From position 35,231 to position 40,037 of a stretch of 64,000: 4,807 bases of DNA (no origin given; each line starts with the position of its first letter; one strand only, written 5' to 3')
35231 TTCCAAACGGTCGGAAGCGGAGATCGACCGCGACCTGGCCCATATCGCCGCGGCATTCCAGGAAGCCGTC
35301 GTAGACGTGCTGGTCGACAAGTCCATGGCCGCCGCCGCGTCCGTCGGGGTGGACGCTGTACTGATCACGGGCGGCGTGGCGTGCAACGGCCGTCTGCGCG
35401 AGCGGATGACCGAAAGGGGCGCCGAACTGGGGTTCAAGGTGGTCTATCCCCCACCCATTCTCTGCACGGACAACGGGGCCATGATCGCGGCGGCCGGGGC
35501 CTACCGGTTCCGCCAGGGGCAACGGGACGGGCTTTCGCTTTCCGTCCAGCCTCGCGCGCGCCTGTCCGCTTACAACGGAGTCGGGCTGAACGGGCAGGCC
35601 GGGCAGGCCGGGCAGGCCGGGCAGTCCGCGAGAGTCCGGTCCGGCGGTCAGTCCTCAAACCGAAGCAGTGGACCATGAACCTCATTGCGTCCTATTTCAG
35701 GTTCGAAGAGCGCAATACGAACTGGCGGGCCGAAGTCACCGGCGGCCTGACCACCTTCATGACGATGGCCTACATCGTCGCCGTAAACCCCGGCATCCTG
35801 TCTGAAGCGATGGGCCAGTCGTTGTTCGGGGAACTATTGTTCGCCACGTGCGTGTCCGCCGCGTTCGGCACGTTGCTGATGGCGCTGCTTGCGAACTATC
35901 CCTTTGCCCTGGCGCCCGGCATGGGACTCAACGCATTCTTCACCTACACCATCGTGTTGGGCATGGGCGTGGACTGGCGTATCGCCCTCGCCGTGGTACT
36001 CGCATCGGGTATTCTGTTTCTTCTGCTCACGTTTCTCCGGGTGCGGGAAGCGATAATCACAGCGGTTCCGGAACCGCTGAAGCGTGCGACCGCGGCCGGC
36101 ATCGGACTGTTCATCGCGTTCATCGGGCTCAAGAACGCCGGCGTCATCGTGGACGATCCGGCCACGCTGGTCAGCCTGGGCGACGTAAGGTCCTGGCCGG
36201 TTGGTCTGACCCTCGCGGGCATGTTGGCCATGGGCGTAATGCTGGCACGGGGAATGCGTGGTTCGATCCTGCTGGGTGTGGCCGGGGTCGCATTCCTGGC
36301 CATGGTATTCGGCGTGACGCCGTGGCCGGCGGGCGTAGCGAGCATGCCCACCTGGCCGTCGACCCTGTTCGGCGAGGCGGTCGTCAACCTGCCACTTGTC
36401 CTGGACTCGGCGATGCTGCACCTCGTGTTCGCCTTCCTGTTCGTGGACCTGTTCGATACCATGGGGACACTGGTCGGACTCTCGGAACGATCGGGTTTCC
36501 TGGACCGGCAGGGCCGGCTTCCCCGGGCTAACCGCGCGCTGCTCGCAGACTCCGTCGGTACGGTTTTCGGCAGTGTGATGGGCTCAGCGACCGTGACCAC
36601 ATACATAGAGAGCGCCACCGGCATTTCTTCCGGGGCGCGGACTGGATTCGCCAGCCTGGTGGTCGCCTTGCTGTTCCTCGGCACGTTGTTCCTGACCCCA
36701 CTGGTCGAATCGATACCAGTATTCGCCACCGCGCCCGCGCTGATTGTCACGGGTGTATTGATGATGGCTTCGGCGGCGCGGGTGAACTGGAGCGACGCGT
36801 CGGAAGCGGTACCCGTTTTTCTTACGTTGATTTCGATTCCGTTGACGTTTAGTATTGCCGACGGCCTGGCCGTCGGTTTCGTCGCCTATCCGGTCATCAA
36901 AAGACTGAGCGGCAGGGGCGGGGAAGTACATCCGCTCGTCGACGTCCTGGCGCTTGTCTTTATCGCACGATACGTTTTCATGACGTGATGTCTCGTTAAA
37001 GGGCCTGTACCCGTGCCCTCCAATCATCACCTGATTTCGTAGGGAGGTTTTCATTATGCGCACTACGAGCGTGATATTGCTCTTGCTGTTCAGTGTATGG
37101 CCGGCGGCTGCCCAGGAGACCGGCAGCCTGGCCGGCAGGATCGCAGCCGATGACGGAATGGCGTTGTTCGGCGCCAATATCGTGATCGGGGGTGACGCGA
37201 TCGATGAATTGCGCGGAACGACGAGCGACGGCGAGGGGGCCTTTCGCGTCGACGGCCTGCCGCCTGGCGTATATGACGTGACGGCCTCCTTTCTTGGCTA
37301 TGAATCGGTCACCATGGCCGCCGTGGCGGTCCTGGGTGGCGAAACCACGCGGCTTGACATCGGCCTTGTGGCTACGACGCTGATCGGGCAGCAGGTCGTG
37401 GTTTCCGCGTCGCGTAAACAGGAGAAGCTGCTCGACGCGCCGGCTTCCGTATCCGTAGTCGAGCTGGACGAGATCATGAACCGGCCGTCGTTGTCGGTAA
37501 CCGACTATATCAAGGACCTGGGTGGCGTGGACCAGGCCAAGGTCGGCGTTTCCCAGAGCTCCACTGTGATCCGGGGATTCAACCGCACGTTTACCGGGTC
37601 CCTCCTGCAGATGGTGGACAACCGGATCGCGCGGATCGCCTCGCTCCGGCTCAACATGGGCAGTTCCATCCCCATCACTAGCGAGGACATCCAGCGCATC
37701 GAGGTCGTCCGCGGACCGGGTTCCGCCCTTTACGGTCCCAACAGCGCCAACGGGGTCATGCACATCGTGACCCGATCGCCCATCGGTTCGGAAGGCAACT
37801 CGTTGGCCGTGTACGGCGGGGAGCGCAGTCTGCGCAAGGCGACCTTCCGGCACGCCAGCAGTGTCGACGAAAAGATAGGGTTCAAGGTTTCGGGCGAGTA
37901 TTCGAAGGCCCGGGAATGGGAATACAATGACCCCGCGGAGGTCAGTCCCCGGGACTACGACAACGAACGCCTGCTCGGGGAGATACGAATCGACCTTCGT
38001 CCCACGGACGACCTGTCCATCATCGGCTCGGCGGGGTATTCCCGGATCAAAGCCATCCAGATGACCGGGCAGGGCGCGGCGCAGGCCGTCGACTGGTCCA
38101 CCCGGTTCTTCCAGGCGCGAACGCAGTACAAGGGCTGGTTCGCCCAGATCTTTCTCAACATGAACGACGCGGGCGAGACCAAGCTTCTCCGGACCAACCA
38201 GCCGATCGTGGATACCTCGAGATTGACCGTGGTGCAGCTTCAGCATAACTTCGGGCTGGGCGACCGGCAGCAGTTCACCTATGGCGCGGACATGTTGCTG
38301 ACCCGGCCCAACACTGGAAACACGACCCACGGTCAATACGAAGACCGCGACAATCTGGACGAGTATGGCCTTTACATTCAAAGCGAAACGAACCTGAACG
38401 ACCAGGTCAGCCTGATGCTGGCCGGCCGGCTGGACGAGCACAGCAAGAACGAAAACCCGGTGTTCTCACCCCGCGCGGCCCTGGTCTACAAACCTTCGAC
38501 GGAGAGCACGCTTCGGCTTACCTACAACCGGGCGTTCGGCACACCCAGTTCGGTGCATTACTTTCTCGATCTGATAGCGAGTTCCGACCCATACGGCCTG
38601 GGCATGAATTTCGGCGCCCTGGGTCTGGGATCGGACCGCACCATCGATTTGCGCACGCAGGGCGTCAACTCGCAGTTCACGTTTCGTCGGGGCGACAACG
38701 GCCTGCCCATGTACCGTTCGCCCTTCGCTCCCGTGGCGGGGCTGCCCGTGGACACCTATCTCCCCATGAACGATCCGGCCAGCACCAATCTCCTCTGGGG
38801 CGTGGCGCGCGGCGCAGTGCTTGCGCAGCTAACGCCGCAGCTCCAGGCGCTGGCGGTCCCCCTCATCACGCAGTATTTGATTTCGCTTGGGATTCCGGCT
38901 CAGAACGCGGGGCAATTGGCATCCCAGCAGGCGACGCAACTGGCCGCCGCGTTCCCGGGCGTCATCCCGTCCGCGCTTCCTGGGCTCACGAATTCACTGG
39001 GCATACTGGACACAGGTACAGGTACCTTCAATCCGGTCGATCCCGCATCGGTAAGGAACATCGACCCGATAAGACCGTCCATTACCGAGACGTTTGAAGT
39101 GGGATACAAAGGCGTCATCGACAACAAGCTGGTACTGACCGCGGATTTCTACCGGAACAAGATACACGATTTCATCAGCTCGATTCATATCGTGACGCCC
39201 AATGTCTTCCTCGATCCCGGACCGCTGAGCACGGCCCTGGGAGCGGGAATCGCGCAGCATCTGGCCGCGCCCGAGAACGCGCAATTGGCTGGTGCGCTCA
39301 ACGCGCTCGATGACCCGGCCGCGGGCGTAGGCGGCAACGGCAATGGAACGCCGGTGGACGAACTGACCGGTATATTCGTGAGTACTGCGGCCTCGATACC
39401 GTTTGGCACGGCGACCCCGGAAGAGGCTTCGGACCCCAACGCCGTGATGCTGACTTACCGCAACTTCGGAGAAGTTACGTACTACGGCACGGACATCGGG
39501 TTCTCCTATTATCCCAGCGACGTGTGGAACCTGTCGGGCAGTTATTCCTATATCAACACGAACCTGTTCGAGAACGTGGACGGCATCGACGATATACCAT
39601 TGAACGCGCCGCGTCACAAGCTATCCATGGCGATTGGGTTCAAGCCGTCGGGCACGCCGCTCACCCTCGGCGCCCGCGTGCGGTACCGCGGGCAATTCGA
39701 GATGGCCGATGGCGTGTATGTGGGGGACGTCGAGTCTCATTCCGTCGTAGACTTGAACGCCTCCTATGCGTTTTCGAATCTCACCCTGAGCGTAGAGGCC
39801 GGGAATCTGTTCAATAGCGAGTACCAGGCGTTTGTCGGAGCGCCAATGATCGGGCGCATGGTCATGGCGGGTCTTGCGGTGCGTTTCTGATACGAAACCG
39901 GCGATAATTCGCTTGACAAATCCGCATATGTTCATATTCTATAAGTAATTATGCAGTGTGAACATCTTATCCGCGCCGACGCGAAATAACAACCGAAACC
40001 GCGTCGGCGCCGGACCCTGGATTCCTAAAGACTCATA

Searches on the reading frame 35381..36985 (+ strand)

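Call 81: search_protein_families(library=pfam, proteins=[window:35381-36985:+], max_evalue=0.00001)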
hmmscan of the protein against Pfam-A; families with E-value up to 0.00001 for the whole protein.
window:35381-36985:+ (535 aa): 1 family
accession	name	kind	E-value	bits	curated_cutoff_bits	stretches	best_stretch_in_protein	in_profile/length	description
PF00860.26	Xan_ur_permease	-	3.6e-43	148.2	27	1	117-494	2-385/389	Permease family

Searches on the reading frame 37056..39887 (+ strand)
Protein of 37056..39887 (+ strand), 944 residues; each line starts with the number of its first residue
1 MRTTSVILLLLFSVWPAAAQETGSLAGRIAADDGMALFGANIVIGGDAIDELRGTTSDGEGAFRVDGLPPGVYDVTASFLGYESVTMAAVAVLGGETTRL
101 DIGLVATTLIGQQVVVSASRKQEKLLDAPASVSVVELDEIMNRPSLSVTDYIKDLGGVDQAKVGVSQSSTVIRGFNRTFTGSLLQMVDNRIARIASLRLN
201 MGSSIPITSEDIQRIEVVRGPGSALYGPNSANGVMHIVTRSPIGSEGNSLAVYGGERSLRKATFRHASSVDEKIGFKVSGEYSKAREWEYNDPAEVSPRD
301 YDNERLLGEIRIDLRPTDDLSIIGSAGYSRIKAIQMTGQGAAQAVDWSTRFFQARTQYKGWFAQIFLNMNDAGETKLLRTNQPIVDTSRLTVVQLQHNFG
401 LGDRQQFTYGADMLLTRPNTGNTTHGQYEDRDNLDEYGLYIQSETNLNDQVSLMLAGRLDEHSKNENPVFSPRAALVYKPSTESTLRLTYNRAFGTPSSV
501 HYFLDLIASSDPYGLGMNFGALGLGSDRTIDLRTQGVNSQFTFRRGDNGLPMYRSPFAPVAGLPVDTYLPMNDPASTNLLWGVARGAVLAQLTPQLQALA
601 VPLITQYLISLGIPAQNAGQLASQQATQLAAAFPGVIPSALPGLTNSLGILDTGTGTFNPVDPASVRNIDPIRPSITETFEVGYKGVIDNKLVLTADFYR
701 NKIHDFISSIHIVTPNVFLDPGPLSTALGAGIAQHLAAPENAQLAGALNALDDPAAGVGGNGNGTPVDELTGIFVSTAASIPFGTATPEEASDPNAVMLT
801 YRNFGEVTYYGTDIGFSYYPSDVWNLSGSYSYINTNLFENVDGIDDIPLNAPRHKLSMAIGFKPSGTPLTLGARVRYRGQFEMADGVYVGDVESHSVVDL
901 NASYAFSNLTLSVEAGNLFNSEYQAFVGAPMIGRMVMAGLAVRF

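Call 81: search_protein_families(library=pfam, proteins=[window:37056-39887:+], max_evalue=0.00001)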
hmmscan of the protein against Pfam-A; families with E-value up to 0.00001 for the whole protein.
window:37056-39887:+ (944 aa): 5 families
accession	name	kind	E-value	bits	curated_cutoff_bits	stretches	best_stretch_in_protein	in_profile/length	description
PF00593.30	TonB_dep_Rec_b-barrel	-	1.3e-30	108.1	27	2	668-918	261-436/436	TonB dependent receptor-like, beta-barrel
PF07715.20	Plug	-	3.4e-16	60.1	23.9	1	125-234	2-107/107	TonB-dependent Receptor Plug Domain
PF13620.12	CarboxypepD_reg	-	3.8e-15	56.4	32.3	1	24-104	1-81/82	Carboxypeptidase regulatory-like domain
PF14905.12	OMP_b-brl_3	-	2.8e-09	37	27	1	787-924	247-379/408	Outer membrane protein beta-barrel family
PF13715.12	CarbopepD_reg_2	-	5.8e-08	33.1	32.2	1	27-116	3-88/88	CarboxypepD_reg-like domain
